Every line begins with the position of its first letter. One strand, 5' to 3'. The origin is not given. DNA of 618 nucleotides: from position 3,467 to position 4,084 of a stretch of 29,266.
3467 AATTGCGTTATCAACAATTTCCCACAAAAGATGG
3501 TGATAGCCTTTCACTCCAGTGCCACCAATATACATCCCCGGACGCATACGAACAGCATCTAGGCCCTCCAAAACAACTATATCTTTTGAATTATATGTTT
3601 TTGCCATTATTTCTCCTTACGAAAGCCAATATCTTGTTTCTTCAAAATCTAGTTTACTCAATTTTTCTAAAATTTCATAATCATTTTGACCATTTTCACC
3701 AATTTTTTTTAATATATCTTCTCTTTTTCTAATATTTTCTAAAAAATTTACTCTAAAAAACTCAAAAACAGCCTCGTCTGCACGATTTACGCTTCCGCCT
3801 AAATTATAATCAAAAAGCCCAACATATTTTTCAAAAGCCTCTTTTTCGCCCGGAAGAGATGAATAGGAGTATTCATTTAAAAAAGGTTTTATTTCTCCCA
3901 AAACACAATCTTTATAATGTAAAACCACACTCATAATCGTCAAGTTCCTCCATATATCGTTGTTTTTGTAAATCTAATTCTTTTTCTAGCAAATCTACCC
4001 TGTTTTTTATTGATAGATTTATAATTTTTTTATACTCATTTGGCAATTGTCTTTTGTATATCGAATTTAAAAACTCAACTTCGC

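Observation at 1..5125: HipA-type kinase/HipS-like pair fused into a type IIA topoisomerase operon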

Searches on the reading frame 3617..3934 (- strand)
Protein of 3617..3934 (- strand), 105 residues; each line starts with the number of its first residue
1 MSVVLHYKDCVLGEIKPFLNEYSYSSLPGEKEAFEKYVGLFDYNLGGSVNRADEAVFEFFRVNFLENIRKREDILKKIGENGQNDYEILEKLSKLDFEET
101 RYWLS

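Call 5: search_protein_families(library=pfam, proteins=[window:3617-3934:-], max_evalue=1)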
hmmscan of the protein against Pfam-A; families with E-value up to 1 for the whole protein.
window:3617-3934:- (105 aa): 0 families

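Call 6: search_protein_families(library=ncbifam, proteins=[window:3617-3934:-], max_evalue=1)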
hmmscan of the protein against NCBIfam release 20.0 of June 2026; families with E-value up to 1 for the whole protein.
window:3617-3934:- (105 aa): 1 family
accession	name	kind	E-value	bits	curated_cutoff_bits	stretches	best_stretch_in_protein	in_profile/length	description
TIGR03614.1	RutB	equivalog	0.13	11.8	377.95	1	57-93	85-121/226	pyrimidine utilization protein B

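Call 18: find_homologous_proteins(query=window:3617-3934:-, max_evalue=0.01)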
Query window:3617-3934:- (105 aa): 5 proteins with E <= 0.01 among 9 candidates.
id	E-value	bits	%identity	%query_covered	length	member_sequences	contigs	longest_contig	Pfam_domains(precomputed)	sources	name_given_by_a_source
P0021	2.1e-63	229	100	100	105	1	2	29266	-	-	-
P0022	1.1e-31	127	60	100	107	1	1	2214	-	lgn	-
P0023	1.0e-24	104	51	100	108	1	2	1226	-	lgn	-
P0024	2.3e-21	94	48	98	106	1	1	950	-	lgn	-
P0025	2.3e-21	94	53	98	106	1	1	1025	-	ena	-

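Call 22: search_solved_structures(query=A2, max_evalue=10, show_alignments=3)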
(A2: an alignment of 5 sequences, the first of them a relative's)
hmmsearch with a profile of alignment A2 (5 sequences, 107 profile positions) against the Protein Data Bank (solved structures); distinct sequences matched with E-value up to 10: 3.
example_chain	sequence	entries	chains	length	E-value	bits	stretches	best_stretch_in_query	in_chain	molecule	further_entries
1lwd_A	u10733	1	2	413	0.16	15.4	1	38-104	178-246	Isocitrate Dehydrogenase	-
8ec3_A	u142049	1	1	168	0.99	12.8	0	54-95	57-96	Fibronectin-binding protein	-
2xmo_A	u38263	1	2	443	1.5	12.3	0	8-42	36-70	LMO2642 PROTEIN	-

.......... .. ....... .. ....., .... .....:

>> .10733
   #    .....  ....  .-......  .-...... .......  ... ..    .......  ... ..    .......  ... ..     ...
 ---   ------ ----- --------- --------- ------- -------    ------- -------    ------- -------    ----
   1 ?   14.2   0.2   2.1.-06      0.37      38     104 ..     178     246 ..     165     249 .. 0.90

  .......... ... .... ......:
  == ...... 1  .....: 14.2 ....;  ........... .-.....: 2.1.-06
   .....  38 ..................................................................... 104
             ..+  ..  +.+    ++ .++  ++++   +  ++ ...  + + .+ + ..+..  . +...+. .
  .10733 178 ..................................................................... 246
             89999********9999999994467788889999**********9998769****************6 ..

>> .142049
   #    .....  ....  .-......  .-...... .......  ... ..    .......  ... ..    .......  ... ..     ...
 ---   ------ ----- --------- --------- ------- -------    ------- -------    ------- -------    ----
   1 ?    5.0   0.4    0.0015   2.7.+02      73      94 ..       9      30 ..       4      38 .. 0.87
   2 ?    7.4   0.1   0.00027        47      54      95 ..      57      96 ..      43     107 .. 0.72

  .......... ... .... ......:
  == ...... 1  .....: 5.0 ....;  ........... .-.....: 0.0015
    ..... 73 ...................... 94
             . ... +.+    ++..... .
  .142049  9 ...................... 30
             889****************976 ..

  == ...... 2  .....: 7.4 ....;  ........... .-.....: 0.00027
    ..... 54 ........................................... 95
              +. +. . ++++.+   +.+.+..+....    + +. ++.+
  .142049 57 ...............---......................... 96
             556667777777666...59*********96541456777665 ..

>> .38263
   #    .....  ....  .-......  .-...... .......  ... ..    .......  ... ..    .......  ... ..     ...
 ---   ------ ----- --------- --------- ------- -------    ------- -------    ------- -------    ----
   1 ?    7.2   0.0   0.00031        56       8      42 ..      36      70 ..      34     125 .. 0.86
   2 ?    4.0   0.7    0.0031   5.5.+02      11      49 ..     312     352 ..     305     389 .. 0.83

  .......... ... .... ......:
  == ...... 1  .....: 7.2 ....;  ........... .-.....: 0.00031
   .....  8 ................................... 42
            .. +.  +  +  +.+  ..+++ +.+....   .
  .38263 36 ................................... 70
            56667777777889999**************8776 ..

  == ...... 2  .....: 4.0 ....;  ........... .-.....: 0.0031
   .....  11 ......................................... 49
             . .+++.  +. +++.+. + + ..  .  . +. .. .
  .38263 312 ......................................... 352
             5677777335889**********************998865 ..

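Call 33: predict_structure(alignment_id=A2)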
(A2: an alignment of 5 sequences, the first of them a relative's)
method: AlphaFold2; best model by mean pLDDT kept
length: 105 residues; sequences in the alignment: 5
mean_pLDDT: 64.0   pTM: 0.44
mean pLDDT of the five models: 64.0, 57.8, 56.4, 51.2, 48.4
residues with pLDDT >= 90: 0; 70-90: 33; 50-70: 60; < 50: 12
segments of 3 or more residues with pLDDT < 50: 96-105
pLDDT, mean of each block of 10 residues (from residue 1): 68 73 75 68 60 59 71 68 62 50 34
secondary structure, 60 per line:
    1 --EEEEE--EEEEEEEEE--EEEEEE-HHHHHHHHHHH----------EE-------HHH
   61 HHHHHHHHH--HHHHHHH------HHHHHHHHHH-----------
elements in order: E3-7 E10-18 E21-26 H28-38 H58-69 H72-78 H85-94

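Call 36: fold_search(model_id=the predicted structure, library=pdb)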
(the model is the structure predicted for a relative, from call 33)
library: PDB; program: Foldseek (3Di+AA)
matches with E <= 10: 37; with E <= 0.001: 0
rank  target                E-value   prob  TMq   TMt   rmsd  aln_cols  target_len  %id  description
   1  7czo                  2.2e+00  0.08  0.31  0.31   6.8        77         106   18  N-terminal domain of HipA toxin (released 2021-09-29)
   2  4pu4_A                2.7e+00  0.16  0.25  0.07   2.4        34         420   12  Shewanella oneidensis MR-1 Toxin Antitoxin System HipA, HipB and its operator DNA complex (space group P21) (released 2014-08-06)
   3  6ak2_A                3.5e+00  0.03  0.21  0.26   9.4        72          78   11  Crystal structure of the syntenin PDZ1 domain in complex with the peptide inhibitor KSL-128018 (released 2019-09-04)
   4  4z32_E                3.7e+00  0.01  0.13  0.04  11.9        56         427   12  Crystal Structure of the FERM-SH2 Domains of Jak2 (released 2016-06-22)
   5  7cma_A                4.2e+00  0.14  0.24  0.17   1.7        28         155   28  Structure of A151R from African swine fever virus Georgia (released 2021-06-02)
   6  6gyp_E                5.1e+00  0.01  0.12  0.05  11.3        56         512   16  Cryo-EM structure of the CBF3-core-Ndc10-DBD complex of the budding yeast kinetochore (released 2018-12-05)
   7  7qcs_A                5.4e+00  0.03  0.20  0.21   7.4        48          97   17  PALS1/MPP5 PDZ domain in complex with SARS-CoV-2_E PBM peptide (released 2022-04-20)
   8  7ab3_E                5.8e+00  0.06  0.36  0.37   6.9        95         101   13  Crystal structure of the Escherichia coli toxin-antitoxin system HipBST (HipT S57A) (released 2022-01-12)
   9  6gri_2                5.8e+00  0.01  0.16  0.09  12.3        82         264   16  E. coli Microcin synthetase McbBCD complex (released 2019-01-30)
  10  8ts9_B                5.8e+00  0.01  0.18  0.09  14.7       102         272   11  Human PI3K p85alpha/p110alpha H1047R bound to compound 1 (released 2023-11-22)
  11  1wi5_MODEL_1_A        6.2e+00  0.03  0.21  0.19   8.0        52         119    6  Solution structure of the S1 RNA binding domain from human hypothetical protein BAA11502 (released 2004-11-28)
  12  3r2w_C                6.2e+00  0.03  0.18  0.06  10.1        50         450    8  Crystal Structure of UDP-glucose Pyrophosphorylase of Homo Sapiens (released 2012-02-08)
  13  2i8d_A                6.6e+00  0.01  0.18  0.16  13.4        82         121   10  Crystal structure of an uncharacterized conserved protein of COG5646 (ZP_00384875.1) from Lactobacillus casei ATCC 334 (released 2006-09-19)
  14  9e2g_2N               7.0e+00  0.03  0.25  0.13  14.2        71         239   15  Cryo-EM structure of 48 nm repeat of microtubule doublet from T. brucei flagellum (released 2025-03-12)
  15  7ab3_B                7.5e+00  0.05  0.36  0.38   6.3        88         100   11  Crystal structure of the Escherichia coli toxin-antitoxin system HipBST (HipT S57A) (released 2022-01-12)
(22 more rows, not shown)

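Call 43: search_protein_representatives(alignment_id=A2)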
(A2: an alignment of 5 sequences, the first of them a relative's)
Query: 5 sequences, 107 profile positions. Proteins with E-value up to 0.001 (for the whole library): 70; up to 1e-10: 22; up to 1e-30: 3. The best 70 are listed.
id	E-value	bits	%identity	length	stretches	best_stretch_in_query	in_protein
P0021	1.7e-47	176.2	-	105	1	1-105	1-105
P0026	2.8e-39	149.7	-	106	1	2-107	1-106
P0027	4.6e-33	129.7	-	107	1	1-107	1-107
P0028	4.1e-23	97.7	-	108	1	1-104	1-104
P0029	1.6e-20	89.4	-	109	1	3-105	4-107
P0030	1.9e-18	82.7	-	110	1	2-105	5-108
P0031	4.8e-18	81.4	-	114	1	1-71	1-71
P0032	2.4e-17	79.2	-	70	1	1-55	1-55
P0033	3.5e-16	75.4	-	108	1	1-104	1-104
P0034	2.8e-15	72.5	-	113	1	1-104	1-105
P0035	3.2e-15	72.3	-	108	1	2-107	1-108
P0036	3.4e-15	72.3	-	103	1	7-105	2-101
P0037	3.9e-14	68.9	-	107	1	1-105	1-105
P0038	5.0e-14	68.5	-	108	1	1-105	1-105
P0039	1.4e-13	67.1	-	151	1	2-104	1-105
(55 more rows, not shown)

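Call 45: search_solved_structures(query=A3, max_evalue=10, show_alignments=3)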
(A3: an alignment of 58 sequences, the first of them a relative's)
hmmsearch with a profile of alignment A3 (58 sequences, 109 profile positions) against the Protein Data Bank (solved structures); distinct sequences matched with E-value up to 10: 4.
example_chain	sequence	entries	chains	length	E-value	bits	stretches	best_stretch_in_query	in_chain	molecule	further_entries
7edr_C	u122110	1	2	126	0.12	16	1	20-93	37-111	Moesin/ezrin/radixin homolog 2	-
9hnh_A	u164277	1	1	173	0.41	14.3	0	34-80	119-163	Chains: A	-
2l9v_A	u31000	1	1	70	0.72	13.5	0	70-108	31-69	Pre-mRNA-processing factor 40 homolog A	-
1uzc_A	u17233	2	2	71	0.8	13.4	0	77-108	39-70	HYPOTHETICAL PROTEIN FLJ21157 | Pre-mRNA-processing factor 40 homolog A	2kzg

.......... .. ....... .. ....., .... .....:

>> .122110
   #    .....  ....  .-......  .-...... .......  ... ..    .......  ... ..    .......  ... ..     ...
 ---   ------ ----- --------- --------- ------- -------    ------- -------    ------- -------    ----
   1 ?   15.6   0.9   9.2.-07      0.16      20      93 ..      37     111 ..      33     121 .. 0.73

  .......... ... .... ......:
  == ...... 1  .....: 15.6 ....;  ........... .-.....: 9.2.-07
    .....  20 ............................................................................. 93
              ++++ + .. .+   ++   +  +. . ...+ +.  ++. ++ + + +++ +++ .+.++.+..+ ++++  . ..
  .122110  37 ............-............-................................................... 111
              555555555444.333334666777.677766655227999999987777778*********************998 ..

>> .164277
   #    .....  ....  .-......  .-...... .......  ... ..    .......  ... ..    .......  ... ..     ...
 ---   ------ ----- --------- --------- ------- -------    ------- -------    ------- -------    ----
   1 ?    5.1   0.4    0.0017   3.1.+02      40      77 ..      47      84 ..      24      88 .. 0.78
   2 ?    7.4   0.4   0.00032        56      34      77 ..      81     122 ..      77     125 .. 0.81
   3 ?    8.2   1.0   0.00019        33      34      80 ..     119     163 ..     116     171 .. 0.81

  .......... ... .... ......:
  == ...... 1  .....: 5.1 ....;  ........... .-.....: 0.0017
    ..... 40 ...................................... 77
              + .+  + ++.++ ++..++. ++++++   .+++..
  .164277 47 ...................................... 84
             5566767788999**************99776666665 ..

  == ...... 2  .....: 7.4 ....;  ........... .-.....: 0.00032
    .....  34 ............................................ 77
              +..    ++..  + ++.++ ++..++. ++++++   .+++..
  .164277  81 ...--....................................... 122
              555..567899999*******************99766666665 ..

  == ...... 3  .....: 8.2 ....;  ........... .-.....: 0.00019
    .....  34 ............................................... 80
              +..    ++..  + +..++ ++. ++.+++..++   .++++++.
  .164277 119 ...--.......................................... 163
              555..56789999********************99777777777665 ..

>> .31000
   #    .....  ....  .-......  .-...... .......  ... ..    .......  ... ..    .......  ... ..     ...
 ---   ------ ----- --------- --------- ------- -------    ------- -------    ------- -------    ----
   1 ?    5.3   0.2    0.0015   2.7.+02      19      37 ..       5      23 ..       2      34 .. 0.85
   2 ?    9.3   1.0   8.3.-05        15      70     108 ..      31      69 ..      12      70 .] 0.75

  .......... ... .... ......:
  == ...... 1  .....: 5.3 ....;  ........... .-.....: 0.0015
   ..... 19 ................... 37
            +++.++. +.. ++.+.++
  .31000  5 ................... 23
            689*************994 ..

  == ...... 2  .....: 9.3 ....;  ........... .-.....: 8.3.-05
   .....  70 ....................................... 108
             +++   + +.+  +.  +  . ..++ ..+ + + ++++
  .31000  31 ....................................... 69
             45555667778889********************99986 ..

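Call 46: search_protein_families(library=pfam, alignment_id=A3, max_evalue=10)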
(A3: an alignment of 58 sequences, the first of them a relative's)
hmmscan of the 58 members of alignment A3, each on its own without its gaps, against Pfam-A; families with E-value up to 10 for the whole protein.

A. member 1, P0021 (105 aa): 0 families

B. families by the number of members that match (of 58 scanned): 26 families (the first 25 are shown)
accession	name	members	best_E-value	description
PF13657.11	Couple_hipA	8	0.00015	HipA N-terminal domain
PF23202.1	PAH_ZNF598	2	0.0026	ZNF598 PAH domain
PF17114.10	Nod1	1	0.00072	Gef2-related medial cortical node protein Nod1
PF03502.19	Channel_Tsx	1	0.0087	Nucleoside-specific channel-forming protein, Tsx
PF20431.4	E_motif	1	0.013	E motif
PF19191.5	HEF_HK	1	0.016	HEF_HK domain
PF20094.4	GWxTD_dom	1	0.03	GWxTD domain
PF25126.1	DUF7818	1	0.037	Domain of unknown function (DUF7818)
PF08796.15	DUF1797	1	0.041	Protein of unknown function (DUF1797)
PF01947.21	Rv2949c-like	1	0.041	Chorismate pyruvate-lyase Rv2949c-like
PF05819.16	NolX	1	0.044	NolX protein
PF17125.10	Methyltr_RsmF_N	1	0.046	N-terminal domain of 16S rRNA methyltransferase RsmF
PF25410.1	PH_34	1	0.055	PH-like domain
PF04699.19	P16-Arc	1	0.063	ARP2/3 complex 16 kDa subunit (p16-Arc)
PF21518.3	Sas-5-like_implico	1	0.073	Spindle assembly abnormal protein 5, implico domain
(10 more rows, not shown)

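Call 58: search_protein_families(library=padloc, proteins=[window:3617-3934:-], max_evalue=1)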
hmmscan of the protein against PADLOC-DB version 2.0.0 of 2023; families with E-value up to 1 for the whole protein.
window:3617-3934:- (105 aa): 0 families
